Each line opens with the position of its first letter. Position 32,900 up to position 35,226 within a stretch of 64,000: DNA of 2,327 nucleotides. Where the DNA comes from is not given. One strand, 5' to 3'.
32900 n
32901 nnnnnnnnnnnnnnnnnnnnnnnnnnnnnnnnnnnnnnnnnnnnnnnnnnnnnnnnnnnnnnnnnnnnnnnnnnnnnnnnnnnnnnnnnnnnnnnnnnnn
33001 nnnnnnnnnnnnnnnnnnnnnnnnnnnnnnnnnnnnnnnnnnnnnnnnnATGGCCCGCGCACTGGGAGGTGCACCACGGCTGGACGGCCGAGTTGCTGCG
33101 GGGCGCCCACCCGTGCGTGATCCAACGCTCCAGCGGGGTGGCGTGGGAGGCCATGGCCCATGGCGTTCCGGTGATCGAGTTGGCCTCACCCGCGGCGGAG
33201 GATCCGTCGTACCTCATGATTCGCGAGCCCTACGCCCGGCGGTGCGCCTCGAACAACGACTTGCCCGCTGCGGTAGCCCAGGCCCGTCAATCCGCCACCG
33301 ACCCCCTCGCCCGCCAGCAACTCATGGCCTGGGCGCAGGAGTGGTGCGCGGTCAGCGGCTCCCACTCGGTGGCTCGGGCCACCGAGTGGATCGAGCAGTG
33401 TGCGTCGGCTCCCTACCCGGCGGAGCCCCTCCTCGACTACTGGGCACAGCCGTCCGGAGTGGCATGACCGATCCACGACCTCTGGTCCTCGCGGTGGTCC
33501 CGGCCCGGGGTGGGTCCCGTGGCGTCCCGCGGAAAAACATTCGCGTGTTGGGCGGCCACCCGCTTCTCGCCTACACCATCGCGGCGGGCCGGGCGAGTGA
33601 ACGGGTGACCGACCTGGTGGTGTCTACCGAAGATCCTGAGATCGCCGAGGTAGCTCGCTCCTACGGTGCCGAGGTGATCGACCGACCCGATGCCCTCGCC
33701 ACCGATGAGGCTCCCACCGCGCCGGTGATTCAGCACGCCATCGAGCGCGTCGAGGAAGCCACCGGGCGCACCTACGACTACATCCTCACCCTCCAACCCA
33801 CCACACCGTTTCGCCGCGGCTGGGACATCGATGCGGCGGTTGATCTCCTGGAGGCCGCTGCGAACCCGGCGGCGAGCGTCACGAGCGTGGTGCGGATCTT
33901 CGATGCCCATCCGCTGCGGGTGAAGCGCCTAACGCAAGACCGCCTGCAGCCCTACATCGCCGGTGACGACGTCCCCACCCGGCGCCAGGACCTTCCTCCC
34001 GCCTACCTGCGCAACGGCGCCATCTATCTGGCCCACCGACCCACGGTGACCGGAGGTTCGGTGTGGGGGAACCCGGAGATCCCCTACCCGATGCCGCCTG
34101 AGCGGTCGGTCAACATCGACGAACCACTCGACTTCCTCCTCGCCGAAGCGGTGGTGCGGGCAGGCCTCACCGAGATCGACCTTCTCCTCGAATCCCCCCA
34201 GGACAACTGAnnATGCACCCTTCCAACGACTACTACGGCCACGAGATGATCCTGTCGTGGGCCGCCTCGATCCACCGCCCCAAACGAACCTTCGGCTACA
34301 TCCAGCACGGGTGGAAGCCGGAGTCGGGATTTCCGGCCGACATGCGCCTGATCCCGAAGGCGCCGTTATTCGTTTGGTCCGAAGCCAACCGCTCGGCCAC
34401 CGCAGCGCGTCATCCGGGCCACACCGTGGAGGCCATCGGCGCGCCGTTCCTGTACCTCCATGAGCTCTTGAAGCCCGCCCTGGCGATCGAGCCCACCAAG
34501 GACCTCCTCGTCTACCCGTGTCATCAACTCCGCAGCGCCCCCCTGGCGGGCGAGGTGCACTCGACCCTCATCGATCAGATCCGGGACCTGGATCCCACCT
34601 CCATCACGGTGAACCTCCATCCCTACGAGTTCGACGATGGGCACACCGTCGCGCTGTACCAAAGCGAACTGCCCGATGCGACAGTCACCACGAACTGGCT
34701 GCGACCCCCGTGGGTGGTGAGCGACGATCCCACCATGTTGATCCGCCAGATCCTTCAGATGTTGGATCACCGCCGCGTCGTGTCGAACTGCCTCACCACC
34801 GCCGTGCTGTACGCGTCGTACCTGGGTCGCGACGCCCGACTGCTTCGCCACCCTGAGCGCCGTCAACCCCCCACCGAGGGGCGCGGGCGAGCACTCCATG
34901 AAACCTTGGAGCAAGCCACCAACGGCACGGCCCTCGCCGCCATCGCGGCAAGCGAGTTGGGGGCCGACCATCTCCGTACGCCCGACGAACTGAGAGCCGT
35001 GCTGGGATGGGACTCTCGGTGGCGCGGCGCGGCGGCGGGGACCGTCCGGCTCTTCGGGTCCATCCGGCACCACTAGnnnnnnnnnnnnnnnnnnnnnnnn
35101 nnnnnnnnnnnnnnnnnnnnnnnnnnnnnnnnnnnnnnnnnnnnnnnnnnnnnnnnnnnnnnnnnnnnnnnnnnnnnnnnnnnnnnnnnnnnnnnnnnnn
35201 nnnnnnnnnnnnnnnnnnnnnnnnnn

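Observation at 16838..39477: A ~22.6-kb pgl-like plus nonulosonic-acid glycan locus sits between mfd and pth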

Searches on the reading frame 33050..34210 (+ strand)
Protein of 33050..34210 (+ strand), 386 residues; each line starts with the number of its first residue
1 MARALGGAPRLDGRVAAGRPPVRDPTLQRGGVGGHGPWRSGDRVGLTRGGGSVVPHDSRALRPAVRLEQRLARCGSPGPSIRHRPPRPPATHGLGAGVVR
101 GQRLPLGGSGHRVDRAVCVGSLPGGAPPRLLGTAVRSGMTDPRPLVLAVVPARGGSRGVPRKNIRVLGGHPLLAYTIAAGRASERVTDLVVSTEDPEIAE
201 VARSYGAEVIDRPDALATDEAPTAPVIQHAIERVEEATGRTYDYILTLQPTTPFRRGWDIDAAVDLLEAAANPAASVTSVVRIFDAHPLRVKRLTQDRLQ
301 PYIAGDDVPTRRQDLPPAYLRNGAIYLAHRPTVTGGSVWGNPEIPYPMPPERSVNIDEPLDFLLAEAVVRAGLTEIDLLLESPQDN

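Call 6: search_protein_families(library=pfam, proteins=[window:33050-34210:+])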
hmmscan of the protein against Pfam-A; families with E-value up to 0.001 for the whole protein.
window:33050-34210:+ (386 aa): 1 family
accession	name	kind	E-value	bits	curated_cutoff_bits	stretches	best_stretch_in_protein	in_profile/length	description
PF02348.25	CTP_transf_3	-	1.9e-19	70.8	22.6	1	148-328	2-182/217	Cytidylyltransferase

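Call 8: search_protein_families(library=ncbifam, proteins=[window:33050-34210:+])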
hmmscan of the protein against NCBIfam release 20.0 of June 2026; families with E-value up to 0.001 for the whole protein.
window:33050-34210:+ (386 aa): 5 families
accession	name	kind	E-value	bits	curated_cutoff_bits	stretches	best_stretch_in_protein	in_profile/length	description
TIGR03584.1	PseF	equivalog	6.5e-39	133.9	205.7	1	147-368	1-219/222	pseudaminic acid cytidylyltransferase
NF003952.0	PRK05450.1-5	subfamily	1.2e-12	47.5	193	1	146-283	3-131/250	3-deoxy-manno-octulosonate cytidylyltransferase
NF003950.0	PRK05450.1-3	subfamily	2.6e-11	43.3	234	1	146-288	3-137/248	3-deoxy-manno-octulosonate cytidylyltransferase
NF009905.0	PRK13368.1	subfamily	9.7e-11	41.5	255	1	147-326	4-177/243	3-deoxy-manno-octulosonate cytidylyltransferase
NF003948.0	PRK05450.1-1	equivalog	9.4e-07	28.3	281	1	146-277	6-130/248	3-deoxy-manno-octulosonate cytidylyltransferase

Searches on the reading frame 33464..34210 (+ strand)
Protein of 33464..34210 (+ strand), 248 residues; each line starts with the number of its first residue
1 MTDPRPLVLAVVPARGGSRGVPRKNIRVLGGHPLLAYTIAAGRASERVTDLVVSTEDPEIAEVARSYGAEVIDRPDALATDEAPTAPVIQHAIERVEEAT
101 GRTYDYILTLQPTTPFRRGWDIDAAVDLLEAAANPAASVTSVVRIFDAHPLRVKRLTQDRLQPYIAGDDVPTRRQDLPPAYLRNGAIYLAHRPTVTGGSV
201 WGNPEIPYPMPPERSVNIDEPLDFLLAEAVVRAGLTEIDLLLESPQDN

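Call 86: search_solved_structures(query=window:33464-34210:+, max_evalue=0.00001)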
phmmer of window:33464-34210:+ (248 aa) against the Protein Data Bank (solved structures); distinct sequences matched with E-value up to 0.00001: 6.
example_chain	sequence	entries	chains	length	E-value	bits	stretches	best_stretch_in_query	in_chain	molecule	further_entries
6ifd_A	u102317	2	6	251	5.5e-32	114.8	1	9-224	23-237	CMP-N-acetylneuraminate Synthetase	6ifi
1eyr_A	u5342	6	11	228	3.9e-26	95.6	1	9-231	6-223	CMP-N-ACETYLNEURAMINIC ACID SYNTHETASE | N-acylneuraminate cytidylyltransferase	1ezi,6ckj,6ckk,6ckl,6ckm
9ftb_A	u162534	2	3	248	7.4e-22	81.6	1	8-191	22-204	NeuA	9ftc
1qwj_A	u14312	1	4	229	8e-20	75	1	6-232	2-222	cytidine monophospho-N-acetylneuraminic acid synthetase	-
9t4z_A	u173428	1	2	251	1.1e-16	64.7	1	4-192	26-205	PpNeuA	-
1gq9_A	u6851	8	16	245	2.5e-06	30.8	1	9-197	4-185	3-DEOXY-MANNO-OCTULOSONATE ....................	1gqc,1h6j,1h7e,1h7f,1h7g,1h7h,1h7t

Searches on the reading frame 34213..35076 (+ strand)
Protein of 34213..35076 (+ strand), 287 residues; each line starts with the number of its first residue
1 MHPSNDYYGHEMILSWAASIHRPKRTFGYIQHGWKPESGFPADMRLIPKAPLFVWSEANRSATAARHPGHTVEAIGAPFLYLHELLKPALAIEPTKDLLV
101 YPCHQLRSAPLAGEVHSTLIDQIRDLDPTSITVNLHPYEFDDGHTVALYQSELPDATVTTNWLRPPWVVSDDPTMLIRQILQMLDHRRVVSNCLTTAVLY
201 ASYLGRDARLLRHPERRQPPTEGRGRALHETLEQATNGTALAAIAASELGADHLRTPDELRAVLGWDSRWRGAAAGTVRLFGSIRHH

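Call 6: search_protein_families(library=pfam, proteins=[window:34213-35076:+])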
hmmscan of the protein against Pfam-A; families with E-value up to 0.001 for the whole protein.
window:34213-35076:+ (287 aa): 0 families

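Call 8: search_protein_families(library=ncbifam, proteins=[window:34213-35076:+])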
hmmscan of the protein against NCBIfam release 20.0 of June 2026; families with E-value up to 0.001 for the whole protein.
window:34213-35076:+ (287 aa): 0 families

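Call 63: search_protein_families(library=pfam, proteins=[window:34213-35076:+], max_evalue=10)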
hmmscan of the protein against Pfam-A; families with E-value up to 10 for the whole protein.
window:34213-35076:+ (287 aa): 0 families

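Call 64: find_homologous_proteins(query=window:34213-35076:+, max_evalue=0.001)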
Query window:34213-35076:+ (287 aa): 48 proteins with E <= 0.001 among 5679 candidates.
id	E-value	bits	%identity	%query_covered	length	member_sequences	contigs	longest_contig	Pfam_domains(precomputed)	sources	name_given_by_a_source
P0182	1.6e-192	656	99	100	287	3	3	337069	-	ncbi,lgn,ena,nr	ncbi:MAG: hypothetical protein EXQ71_01350 [Acidimicrobiia bacterium]|nr:hypothetical protein [Acidi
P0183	5.6e-167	572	86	99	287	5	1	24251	-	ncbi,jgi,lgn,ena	jgi:hypothetical protein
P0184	3.6e-155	534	80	99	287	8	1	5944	-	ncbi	-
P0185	5.0e-154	530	82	98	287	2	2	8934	-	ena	-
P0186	1.8e-152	525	80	99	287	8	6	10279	-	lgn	-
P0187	6.9e-151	519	80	97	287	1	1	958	-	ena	-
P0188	1.5e-150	518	78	99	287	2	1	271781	-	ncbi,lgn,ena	-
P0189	7.3e-150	516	79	99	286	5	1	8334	-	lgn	-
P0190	1.9e-149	515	80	97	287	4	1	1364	-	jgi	jgi:hypothetical protein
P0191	6.6e-149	513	77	99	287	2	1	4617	-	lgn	-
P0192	1.5e-148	512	76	99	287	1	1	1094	-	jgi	jgi:hypothetical protein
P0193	2.2e-148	511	79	99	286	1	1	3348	-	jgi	jgi:hypothetical protein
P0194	1.4e-146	505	78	99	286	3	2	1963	-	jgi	jgi:hypothetical protein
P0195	6.0e-146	503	78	97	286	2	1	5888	-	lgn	-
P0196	1.9e-145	502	77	97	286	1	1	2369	-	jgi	jgi:hypothetical protein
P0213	4.7e-32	129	35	93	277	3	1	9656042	-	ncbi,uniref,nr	ncbi:hypothetical protein J2S43_006320 [Catenuloplanes nepalensis]|uniref:Uncharacterized protein n=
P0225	7.4e-16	76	31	93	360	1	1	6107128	-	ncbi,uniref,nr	ncbi:hypothetical protein H7X46_25375 [Pseudonocardia sp. C8]|uniref:hypothetical protein n=1 Tax=Ps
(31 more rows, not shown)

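Call 65: find_encoding_contigs(protein=P0188, flank=10000, max_places=2)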
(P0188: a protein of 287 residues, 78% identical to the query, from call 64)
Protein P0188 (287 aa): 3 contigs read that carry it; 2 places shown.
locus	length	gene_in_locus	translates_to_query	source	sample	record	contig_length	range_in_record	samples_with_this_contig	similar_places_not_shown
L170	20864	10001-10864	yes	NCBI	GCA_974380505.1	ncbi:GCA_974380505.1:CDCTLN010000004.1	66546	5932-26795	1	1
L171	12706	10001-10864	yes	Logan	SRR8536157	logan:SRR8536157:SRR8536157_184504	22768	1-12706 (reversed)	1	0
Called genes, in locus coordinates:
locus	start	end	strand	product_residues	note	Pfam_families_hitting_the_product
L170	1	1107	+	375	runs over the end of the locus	PF13477:Glyco_trans_4_2, PF13439:Glyco_transf_4, PF13579:Glyco_trans_4_4, PF00534:Glycos_transf_1, PF20706:GT4-conflict (weak), PF13692:Glyco_trans_1_4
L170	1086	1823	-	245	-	-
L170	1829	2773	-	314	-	PF13527:Acetyltransf_9, PF00583:Acetyltransf_1 (weak)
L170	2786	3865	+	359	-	PF03102:NeuB, PF08666:SAF (weak)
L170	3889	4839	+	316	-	PF00389:2-Hacid_dh, PF02826:2-Hacid_dh_C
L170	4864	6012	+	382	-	PF02350:Epimerase_2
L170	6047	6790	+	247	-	-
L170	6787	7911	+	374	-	PF13579:Glyco_trans_4_4, PF13439:Glyco_transf_4, PF00534:Glycos_transf_1, PF13692:Glyco_trans_1_4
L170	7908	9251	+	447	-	-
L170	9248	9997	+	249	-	PF02348:CTP_transf_3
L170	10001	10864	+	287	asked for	-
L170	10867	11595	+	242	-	PF13469:Sulfotransfer_3 (faint)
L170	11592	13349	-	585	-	PF02463:SMC_N (faint), PF00005:ABC_tran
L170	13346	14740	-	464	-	-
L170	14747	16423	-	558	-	PF01656:CbiA, PF09140:MipZ (weak), PF10609:ParA, PF13614:AAA_31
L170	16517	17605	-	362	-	PF13439:Glyco_transf_4, PF13579:Glyco_trans_4_4, PF00534:Glycos_transf_1, PF13692:Glyco_trans_1_4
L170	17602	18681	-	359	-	PF14907:NTP_transf_5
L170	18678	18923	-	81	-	-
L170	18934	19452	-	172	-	-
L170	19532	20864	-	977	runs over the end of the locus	PF13196:DUF4012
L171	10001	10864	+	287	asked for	-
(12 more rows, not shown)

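Call 66: find_encoding_contigs(protein=P0213, flank=10000, max_places=2)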
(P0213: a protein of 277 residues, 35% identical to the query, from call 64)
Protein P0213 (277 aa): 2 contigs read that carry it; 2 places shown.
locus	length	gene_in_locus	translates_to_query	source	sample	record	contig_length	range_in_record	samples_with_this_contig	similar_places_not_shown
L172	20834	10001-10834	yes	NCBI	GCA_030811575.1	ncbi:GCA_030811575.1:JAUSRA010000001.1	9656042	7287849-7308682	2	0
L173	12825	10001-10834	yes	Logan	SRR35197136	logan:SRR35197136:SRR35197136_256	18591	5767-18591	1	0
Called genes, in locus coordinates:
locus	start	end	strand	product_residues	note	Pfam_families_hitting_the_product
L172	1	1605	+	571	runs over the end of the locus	-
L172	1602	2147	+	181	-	PF13302:Acetyltransf_3, PF13523:Acetyltransf_8 (faint)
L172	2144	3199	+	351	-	PF03102:NeuB, PF08666:SAF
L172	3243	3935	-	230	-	PF01670:Glyco_hydro_12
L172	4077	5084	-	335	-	PF13472:Lipase_GDSL_2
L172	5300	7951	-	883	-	PF01108:Tissue_fac (faint), PF10179:NDNF (faint), PF16656:Pur_ac_phosph_N (faint), PF25059:FN3_DSCAM-DSCAML_C (faint), PF00041:fn3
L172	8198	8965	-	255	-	PF00106:adh_short, PF08659:KR (faint), PF01370:Epimerase, PF13561:adh_short_C2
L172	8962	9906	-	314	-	PF00248:Aldo_ket_red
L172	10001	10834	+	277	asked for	-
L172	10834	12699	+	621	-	-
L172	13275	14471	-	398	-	PF05893:LuxC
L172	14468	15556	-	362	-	PF04443:LuxE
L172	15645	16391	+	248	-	PF02348:CTP_transf_3, PF12804:NTP_transf_3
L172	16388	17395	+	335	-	-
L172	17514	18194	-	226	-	PF05719:GPP34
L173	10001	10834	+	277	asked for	-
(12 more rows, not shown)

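Call 69: find_encoding_contigs(protein=P0182, flank=10000, max_places=3)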
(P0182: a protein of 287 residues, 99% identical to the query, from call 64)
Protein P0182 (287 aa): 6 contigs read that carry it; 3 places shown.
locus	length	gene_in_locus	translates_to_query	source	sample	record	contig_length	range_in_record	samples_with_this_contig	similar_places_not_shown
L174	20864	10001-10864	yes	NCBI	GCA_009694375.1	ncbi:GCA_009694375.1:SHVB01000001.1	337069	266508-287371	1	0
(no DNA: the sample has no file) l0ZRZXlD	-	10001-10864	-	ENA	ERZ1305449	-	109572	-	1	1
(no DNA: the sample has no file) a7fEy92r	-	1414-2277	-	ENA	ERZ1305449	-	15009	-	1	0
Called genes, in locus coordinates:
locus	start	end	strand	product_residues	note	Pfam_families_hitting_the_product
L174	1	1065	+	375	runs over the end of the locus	PF13477:Glyco_trans_4_2, PF13439:Glyco_transf_4, PF13579:Glyco_trans_4_4, PF20706:GT4-conflict (weak), PF00534:Glycos_transf_1, PF13692:Glyco_trans_1_4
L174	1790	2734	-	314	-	PF13527:Acetyltransf_9, PF00583:Acetyltransf_1 (weak), PF13508:Acetyltransf_7 (faint)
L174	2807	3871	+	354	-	PF03102:NeuB, PF08666:SAF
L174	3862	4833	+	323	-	PF00389:2-Hacid_dh, PF02826:2-Hacid_dh_C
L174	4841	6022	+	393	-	PF02350:Epimerase_2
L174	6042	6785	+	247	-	PF13578:Methyltransf_24 (faint)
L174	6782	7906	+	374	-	PF13439:Glyco_transf_4, PF13579:Glyco_trans_4_4, PF00534:Glycos_transf_1, PF13692:Glyco_trans_1_4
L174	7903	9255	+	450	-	-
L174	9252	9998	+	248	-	PF02348:CTP_transf_3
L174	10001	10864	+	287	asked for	-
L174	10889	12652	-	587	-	PF00005:ABC_tran, PF02463:SMC_N (weak)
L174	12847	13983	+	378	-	PF05402:PqqD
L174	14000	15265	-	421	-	PF03446:NAD_binding_2 (faint), PF03721:UDPG_MGDP_dh_N, PF00984:UDPG_MGDP_dh, PF03720:UDPG_MGDP_dh_C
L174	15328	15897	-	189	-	PF01195:Pept_tRNA_hydro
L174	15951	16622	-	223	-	PF01386:Ribosomal_L25p, PF14693:Ribosomal_TL5_C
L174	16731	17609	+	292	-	PF00296:Bac_luciferase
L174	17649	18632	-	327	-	PF13793:Pribosyltran_N, PF00156:Pribosyltran, PF14572:Pribosyl_synth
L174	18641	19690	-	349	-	PF00483:NTP_transferase, PF12804:NTP_transf_3, PF00132:Hexapep (faint), PF25087:GMPPB_C (weak)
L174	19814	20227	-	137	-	-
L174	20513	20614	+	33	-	-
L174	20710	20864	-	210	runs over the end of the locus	PF00288:GHMP_kinases_N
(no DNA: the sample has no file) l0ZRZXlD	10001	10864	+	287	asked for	-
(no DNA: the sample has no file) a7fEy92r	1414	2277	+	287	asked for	-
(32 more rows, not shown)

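Call 74: predict_structure(alignment_id=A3)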
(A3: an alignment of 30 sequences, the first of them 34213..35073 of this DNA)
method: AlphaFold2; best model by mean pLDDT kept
length: 287 residues; sequences in the alignment: 30
mean_pLDDT: 88.5   pTM: 0.87
mean pLDDT of the five models: 88.5, 88.3, 87.5, 87.4, 87.0
residues with pLDDT >= 90: 170; 70-90: 101; 50-70: 14; < 50: 2
segments of 3 or more residues with pLDDT < 50: none
pLDDT, mean of each block of 10 residues (from residue 1): 76 95 91 85 90 95 94 97 88 93 83 87 95 94 93 96 85 91 96 89 92 71 79 78 93 97 92 82 61
secondary structure, 60 per line:
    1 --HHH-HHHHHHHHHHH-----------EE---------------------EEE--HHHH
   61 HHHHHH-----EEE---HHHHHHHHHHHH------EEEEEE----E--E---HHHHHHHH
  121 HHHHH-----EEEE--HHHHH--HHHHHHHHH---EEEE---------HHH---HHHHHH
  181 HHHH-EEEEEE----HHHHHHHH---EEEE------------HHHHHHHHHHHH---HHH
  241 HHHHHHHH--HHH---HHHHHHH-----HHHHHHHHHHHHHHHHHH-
elements in order: H7-17 E52-54 H57-66 E72-74 H78-89 E96-101 H113-125 E131-134 H137-141 H144-152 E156-159 H175-184 E186-191 H196-203 E207-210 H223-234 H238-248 H257-263 H269-286

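Call 77: fold_search(model_id=the predicted structure, library=pdb)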
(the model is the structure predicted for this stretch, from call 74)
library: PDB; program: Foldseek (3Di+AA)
matches with E <= 10: 1259; with E <= 0.001: 19
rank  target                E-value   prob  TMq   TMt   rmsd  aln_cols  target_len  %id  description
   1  7vej_A                7.1e-05  1.00  0.33  0.23  11.6       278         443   13  Crystal structure of Phytolacca americana UGT3 with kaempferol and UDP-2fluoroglucose (released 2022-03-02)
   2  7vz6_A                1.4e-04  1.00  0.39  0.32   9.6       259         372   14  The crystal structure of Non-hydrolyzing UDPGlcNAc 2-epimerase in complex with UDP-glucose (released 2022-11-16)
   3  3dzc_A                2.0e-04  1.00  0.36  0.29   8.5       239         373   12  2.35 Angstrom resolution structure of WecB (VC0917), a UDP-N-acetylglucosamine 2-epimerase from Vibrio cholerae. (released 2008-08-12)
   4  8k5u_B                2.3e-04  1.00  0.37  0.34   8.0       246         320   16  Se-glycosyltransferase RsSenB (released 2024-02-07)
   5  8k5u_A                3.4e-04  1.00  0.37  0.35   8.0       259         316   15  Se-glycosyltransferase RsSenB (released 2024-02-07)
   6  7vz6_H                4.3e-04  1.00  0.37  0.30   5.2       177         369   15  The crystal structure of Non-hydrolyzing UDPGlcNAc 2-epimerase in complex with UDP-glucose (released 2022-11-16)
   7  8fbx_C                4.3e-04  0.99  0.34  0.32  14.1       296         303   14  Selenosugar synthase SenB from Variovorax paradoxus (released 2023-11-22)
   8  7vyy_B                4.8e-04  1.00  0.39  0.33   7.8       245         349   13  The crystal structure of Non-hydrolyzing UDPGlcNAc 2-epimerase (released 2022-11-16)
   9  1f6d_A                5.1e-04  1.00  0.41  0.33   7.3       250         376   13  THE STRUCTURE OF UDP-N-ACETYLGLUCOSAMINE 2-EPIMERASE FROM E. COLI. (released 2000-12-13)
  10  1f6d_D                6.1e-04  1.00  0.43  0.35   7.1       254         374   14  THE STRUCTURE OF UDP-N-ACETYLGLUCOSAMINE 2-EPIMERASE FROM E. COLI. (released 2000-12-13)
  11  7ya2_B                6.1e-04  1.00  0.39  0.31   8.7       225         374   13  Crystal structure of capsular polysaccharide synthesis enzyme CapG from Staphylococcus aureus (released 2022-11-16)
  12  7qh9_DDD              6.1e-04  0.99  0.32  0.21  10.7       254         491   11  TarM(Se)_G117R-4RboP (released 2023-05-10)
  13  7vz6_C                6.5e-04  1.00  0.37  0.31  10.4       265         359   15  The crystal structure of Non-hydrolyzing UDPGlcNAc 2-epimerase in complex with UDP-glucose (released 2022-11-16)
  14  8jjt_C                6.5e-04  0.99  0.36  0.33  14.0       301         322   16  Structure of SenB in complex with UDP-GlcNAc at 1.88 Angstroms resolution (released 2024-02-07)
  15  7vz6_D                7.3e-04  1.00  0.37  0.30   7.0       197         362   16  The crystal structure of Non-hydrolyzing UDPGlcNAc 2-epimerase in complex with UDP-glucose (released 2022-11-16)
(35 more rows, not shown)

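Call 92: search_protein_families(library=pfam, proteins=[P0213, P0225], max_evalue=10)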
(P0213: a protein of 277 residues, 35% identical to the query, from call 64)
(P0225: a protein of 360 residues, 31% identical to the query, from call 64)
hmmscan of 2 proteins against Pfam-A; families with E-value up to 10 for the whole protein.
P0213 (277 aa): 0 families

P0225 (360 aa): 1 family
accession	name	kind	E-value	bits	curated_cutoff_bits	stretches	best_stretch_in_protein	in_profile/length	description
PF09152.16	DUF1937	-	0.009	17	23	1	23-66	30-73/116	Domain of unknown function (DUF1937)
